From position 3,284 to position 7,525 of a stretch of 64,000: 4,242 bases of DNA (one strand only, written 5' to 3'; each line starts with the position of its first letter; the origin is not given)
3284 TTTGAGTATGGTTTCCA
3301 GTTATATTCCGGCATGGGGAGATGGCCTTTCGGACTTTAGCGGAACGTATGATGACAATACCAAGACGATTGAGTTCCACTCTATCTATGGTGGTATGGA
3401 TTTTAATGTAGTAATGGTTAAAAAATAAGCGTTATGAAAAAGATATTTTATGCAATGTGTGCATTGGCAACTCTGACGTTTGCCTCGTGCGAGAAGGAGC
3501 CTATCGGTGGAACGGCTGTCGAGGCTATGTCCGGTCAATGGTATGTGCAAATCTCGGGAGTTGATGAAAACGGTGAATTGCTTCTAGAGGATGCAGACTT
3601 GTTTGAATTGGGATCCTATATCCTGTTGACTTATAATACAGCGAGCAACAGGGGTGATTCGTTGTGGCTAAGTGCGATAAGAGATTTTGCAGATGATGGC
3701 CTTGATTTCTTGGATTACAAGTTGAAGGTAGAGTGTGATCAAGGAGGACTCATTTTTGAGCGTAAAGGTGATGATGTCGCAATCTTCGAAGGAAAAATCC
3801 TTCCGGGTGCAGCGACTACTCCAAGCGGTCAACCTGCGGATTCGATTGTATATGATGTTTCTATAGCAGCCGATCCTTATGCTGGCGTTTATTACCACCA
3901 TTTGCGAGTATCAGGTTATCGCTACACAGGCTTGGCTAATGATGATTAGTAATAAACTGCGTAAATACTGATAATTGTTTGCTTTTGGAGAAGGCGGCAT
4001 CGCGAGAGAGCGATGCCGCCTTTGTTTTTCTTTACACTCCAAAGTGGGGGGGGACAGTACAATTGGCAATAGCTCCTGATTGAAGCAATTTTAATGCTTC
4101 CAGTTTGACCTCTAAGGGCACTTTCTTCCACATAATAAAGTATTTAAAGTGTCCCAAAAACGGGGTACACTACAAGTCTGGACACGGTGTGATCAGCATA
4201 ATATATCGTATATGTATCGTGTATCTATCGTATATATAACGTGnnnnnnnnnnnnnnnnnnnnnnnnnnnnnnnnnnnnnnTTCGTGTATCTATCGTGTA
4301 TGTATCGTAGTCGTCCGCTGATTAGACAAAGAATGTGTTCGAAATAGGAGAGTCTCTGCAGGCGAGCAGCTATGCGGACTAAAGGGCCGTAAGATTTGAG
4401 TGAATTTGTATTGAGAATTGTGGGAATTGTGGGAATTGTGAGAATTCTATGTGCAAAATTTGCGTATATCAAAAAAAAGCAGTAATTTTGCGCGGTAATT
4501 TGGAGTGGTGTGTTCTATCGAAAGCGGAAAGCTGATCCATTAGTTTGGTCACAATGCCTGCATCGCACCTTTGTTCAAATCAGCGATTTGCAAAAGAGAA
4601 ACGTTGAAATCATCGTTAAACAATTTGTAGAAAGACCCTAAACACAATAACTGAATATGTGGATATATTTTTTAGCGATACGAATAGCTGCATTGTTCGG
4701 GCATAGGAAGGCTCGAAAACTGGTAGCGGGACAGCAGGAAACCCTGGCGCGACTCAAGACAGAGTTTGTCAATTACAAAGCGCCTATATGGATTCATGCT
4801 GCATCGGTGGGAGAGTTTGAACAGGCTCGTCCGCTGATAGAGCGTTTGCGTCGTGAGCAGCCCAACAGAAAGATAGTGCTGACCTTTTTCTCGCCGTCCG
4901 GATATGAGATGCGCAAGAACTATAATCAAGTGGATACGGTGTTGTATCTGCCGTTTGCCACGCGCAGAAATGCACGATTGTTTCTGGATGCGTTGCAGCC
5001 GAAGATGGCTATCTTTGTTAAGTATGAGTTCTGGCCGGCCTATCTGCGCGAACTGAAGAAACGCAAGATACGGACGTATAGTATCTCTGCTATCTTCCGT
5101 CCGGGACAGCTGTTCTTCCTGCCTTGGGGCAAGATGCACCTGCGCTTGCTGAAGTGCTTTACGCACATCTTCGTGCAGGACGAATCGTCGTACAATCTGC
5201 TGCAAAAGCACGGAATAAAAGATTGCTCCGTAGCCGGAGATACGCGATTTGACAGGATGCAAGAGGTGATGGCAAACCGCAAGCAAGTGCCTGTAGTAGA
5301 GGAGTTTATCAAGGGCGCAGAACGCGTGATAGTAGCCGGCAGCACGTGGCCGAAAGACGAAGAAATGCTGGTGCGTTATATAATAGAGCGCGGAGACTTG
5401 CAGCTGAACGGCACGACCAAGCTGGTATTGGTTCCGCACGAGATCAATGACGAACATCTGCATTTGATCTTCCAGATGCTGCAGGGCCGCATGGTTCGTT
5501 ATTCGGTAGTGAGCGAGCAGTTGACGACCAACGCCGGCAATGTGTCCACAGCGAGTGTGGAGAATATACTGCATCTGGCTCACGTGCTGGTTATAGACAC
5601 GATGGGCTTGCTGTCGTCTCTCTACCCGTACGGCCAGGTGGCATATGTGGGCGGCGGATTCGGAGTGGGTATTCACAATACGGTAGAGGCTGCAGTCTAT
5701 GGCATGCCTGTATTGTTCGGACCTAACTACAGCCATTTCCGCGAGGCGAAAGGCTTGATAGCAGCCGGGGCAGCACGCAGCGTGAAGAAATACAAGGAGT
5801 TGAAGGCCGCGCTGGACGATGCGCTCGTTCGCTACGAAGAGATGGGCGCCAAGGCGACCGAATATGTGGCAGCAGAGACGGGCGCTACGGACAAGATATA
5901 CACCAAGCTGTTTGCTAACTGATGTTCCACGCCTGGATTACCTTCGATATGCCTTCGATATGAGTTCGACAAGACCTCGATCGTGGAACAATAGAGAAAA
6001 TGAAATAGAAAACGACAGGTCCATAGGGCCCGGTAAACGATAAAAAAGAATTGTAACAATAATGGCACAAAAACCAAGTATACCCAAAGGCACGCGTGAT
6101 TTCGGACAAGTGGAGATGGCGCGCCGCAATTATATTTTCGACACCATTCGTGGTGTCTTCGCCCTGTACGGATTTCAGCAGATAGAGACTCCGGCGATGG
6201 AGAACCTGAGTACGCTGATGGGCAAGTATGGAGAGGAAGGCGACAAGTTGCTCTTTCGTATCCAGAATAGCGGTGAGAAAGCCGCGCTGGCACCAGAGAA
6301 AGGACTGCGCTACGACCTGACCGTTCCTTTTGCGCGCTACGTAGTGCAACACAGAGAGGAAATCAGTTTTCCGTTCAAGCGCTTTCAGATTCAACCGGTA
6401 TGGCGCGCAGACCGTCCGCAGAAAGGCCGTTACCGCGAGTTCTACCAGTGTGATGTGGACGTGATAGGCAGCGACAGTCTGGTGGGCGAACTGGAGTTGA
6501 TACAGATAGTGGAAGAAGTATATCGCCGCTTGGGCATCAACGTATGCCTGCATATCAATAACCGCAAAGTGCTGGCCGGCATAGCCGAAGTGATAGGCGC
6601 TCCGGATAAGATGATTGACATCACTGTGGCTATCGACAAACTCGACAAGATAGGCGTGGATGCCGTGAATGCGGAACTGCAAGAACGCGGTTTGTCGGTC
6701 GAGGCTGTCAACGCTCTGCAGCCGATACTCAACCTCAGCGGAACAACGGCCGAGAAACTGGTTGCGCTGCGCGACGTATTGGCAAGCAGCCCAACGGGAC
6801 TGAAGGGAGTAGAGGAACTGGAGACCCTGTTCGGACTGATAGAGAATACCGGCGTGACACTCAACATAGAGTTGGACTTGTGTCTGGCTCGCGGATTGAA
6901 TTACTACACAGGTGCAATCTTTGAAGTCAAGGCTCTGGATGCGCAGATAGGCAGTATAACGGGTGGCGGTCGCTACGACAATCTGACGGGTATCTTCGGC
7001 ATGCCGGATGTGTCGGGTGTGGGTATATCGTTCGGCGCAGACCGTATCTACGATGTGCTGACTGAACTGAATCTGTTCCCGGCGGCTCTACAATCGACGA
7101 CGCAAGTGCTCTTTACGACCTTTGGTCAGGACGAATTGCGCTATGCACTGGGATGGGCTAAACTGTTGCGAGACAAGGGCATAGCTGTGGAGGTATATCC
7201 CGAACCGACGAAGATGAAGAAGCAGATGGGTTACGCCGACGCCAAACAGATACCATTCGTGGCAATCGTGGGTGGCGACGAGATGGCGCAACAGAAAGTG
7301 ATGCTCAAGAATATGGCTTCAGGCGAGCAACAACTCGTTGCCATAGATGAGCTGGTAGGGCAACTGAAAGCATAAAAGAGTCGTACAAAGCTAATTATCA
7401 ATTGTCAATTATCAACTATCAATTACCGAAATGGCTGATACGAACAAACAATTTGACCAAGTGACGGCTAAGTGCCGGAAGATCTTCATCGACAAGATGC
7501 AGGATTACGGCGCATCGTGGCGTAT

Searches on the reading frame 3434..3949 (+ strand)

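Call 58: search_protein_families(library=pfam, proteins=[window:3434-3949:+], max_evalue=0.01)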
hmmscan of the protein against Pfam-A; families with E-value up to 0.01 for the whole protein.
window:3434-3949:+ (171 aa): 1 family
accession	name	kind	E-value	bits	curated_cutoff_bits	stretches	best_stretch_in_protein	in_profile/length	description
PF12888.12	Lipid_bd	-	6.3e-30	104.2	25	1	22-167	2-140/141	Lipid-binding putative hydrolase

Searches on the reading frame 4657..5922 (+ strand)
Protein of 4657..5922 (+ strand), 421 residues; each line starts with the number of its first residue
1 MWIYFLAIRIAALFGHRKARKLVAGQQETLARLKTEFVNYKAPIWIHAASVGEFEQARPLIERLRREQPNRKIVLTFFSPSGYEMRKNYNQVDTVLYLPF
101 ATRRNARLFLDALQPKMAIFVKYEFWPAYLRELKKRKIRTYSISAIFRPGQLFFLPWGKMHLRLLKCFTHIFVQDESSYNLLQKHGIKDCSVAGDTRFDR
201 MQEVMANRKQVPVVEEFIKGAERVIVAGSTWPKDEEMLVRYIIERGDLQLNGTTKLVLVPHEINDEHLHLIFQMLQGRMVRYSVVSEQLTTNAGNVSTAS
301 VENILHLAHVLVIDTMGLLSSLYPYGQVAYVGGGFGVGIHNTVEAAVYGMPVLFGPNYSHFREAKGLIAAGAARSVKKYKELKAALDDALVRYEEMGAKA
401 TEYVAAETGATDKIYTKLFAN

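Call 58: search_protein_families(library=pfam, proteins=[window:4657-5922:+], max_evalue=0.01)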
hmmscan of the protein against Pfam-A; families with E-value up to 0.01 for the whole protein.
window:4657-5922:+ (421 aa): 2 families
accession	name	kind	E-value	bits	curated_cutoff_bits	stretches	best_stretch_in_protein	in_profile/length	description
PF04413.22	Glycos_transf_N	-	2.6e-45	154.6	23.9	1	39-200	14-179/179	3-Deoxy-D-manno-octulosonic-acid transferase (kdotransferase)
PF04230.19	PS_pyruv_trans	-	0.0055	17.1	25.3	1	123-262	82-210/280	Polysaccharide pyruvyl transferase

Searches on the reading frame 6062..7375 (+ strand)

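Call 58: search_protein_families(library=pfam, proteins=[window:6062-7375:+], max_evalue=0.01)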
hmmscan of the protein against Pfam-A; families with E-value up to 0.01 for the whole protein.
window:6062-7375:+ (437 aa): 5 families
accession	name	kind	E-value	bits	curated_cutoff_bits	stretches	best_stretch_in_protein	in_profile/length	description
PF13393.11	tRNA-synt_His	-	1.8e-38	132.9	25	1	10-328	1-307/308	Histidyl-tRNA synthetase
PF03129.25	HGTP_anticodon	-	8.5e-17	61.5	21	1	354-436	7-92/94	Anticodon binding domain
PF00587.30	tRNA-synt_2b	-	2.6e-07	31.3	29.3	1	92-169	23-100/179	tRNA synthetase class II core domain (G, H, P, S and T)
PF00152.25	tRNA-synt_2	-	2.4e-06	27.3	25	1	19-177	22-152/308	tRNA synthetases class II (D, K and N)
PF01409.25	tRNA-synt_2d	-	0.00072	19.5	19.8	1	25-164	22-161/246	tRNA synthetases class II core domain (F)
